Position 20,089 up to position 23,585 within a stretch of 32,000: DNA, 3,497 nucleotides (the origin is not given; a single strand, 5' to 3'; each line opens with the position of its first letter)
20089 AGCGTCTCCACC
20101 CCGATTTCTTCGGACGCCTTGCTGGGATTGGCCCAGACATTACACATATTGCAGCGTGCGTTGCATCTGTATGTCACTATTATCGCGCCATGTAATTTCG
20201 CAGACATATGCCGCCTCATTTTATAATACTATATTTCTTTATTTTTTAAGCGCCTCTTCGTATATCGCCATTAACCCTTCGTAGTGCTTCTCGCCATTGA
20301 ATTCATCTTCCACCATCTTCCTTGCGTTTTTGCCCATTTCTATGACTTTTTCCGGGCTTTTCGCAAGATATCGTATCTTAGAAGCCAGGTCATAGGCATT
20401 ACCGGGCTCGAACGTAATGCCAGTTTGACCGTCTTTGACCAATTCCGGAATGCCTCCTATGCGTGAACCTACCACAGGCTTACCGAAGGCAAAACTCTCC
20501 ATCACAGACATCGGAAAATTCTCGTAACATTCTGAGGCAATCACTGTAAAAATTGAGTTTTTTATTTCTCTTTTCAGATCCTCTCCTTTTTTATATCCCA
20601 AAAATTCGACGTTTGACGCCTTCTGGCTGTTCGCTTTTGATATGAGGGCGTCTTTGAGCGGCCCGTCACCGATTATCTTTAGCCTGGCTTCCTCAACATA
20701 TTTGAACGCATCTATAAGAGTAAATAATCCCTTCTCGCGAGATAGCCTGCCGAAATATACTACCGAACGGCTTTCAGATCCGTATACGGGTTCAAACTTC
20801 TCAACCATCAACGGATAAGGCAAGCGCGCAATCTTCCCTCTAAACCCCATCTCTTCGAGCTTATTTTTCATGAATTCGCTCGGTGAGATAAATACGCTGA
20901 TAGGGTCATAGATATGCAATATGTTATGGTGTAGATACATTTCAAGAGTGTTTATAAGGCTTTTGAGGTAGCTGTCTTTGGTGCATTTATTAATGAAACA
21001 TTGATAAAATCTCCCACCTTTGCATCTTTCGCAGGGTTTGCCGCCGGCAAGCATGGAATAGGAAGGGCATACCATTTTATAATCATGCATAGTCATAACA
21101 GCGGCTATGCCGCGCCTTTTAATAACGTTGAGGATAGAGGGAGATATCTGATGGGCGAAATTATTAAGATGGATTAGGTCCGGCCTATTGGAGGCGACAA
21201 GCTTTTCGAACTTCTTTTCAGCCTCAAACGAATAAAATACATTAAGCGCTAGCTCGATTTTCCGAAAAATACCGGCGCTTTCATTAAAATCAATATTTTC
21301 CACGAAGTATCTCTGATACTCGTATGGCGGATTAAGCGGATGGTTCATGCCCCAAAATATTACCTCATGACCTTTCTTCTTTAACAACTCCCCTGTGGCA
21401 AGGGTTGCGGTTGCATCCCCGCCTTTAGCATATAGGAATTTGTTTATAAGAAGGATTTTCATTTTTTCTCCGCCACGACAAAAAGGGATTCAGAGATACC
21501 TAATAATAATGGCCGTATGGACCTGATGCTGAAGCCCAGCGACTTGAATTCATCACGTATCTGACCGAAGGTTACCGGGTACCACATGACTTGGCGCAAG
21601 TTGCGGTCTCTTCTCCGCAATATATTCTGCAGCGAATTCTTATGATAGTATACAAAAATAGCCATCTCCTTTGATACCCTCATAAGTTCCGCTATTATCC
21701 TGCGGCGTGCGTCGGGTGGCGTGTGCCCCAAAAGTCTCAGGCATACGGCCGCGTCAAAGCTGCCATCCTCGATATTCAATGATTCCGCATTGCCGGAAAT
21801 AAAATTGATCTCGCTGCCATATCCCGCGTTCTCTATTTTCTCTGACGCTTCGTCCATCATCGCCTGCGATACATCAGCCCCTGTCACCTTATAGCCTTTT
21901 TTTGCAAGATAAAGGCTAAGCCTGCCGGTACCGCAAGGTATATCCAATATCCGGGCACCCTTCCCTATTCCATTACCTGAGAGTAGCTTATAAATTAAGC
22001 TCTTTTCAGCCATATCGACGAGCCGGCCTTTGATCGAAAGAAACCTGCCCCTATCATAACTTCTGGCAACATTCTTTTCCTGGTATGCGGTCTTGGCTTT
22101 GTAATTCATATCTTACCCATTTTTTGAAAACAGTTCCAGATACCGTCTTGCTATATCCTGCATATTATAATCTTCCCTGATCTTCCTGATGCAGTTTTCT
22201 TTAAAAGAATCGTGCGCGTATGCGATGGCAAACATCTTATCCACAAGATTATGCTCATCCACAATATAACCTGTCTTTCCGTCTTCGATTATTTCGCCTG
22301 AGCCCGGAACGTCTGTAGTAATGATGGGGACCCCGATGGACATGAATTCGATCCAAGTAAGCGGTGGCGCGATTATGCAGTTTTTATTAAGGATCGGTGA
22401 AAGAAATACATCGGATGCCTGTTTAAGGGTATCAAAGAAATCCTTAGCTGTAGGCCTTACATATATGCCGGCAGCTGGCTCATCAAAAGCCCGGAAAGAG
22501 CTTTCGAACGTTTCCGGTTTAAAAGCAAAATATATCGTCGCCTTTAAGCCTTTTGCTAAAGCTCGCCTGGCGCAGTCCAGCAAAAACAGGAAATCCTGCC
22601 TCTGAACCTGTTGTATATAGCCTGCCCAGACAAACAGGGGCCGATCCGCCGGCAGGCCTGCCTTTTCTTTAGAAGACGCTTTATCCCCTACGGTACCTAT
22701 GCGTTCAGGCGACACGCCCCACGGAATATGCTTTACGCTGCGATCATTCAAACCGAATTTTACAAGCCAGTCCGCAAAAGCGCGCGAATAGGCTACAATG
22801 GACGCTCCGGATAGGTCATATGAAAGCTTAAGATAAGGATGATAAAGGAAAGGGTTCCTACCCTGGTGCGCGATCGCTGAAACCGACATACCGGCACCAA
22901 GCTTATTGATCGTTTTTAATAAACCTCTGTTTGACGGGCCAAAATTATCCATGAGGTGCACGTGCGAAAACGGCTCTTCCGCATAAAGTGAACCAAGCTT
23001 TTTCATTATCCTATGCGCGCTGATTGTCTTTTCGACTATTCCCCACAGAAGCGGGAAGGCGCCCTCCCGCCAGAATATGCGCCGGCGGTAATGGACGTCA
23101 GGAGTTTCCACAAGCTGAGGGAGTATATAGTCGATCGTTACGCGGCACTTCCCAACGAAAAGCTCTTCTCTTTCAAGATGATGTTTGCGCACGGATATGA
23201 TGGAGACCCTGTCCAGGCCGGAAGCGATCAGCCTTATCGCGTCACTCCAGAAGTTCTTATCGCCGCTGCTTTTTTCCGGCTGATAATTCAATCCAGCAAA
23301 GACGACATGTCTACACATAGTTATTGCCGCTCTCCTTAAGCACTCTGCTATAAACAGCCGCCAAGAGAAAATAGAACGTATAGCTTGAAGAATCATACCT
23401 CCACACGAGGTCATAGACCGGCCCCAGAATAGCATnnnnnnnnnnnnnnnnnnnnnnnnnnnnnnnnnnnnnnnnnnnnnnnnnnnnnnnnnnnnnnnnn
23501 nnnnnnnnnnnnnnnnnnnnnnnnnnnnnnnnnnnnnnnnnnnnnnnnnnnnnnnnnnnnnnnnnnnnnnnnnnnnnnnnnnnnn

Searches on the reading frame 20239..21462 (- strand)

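Call 27: search_protein_families(library=pfam, proteins=[window:20239-21462:-], max_evalue=0.001)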
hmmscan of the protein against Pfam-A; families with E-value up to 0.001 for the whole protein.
window:20239-21462:- (407 aa): 5 families
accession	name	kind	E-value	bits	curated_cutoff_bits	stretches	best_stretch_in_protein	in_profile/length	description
PF00534.26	Glycos_transf_1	-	8.6e-35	120.2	26.4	1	230-383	14-172/172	Glycosyl transferases group 1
PF13692.12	Glyco_trans_1_4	-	5.2e-30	105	27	1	232-367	2-140/142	Glycosyl transferases group 1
PF13524.12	Glyco_trans_1_2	-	1.9e-09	38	25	1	250-393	6-138/144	Glycosyl transferase-like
PF13439.12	Glyco_transf_4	-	1e-08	35.8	28.5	1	14-215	2-163/170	Glycosyltransferase Family 4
PF13579.12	Glyco_trans_4_4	-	1.1e-05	26.2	29.7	1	14-215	1-156/158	Glycosyl transferase 4-like domain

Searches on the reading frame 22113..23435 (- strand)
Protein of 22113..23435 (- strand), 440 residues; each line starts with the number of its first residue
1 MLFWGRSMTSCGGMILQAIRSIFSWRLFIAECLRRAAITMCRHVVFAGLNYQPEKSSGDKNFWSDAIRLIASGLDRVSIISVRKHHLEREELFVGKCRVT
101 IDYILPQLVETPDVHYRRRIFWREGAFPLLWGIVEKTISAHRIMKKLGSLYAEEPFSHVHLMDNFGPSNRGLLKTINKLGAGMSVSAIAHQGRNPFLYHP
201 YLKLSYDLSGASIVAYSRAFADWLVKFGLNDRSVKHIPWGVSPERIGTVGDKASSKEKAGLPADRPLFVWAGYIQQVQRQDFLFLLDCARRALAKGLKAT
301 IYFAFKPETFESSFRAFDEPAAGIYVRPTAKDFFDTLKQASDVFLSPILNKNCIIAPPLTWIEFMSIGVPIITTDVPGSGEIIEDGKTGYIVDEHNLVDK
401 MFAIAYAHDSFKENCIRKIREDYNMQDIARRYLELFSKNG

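Call 27: search_protein_families(library=pfam, proteins=[window:22113-23435:-], max_evalue=0.001)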
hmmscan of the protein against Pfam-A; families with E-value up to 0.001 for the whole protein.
window:22113-23435:- (440 aa): 2 families
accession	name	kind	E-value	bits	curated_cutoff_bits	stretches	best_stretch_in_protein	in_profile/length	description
PF13692.12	Glyco_trans_1_4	-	1.9e-11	44.8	27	1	266-400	2-131/142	Glycosyl transferases group 1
PF00534.26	Glycos_transf_1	-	6.8e-09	35.9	26.4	1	336-396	88-144/172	Glycosyl transferases group 1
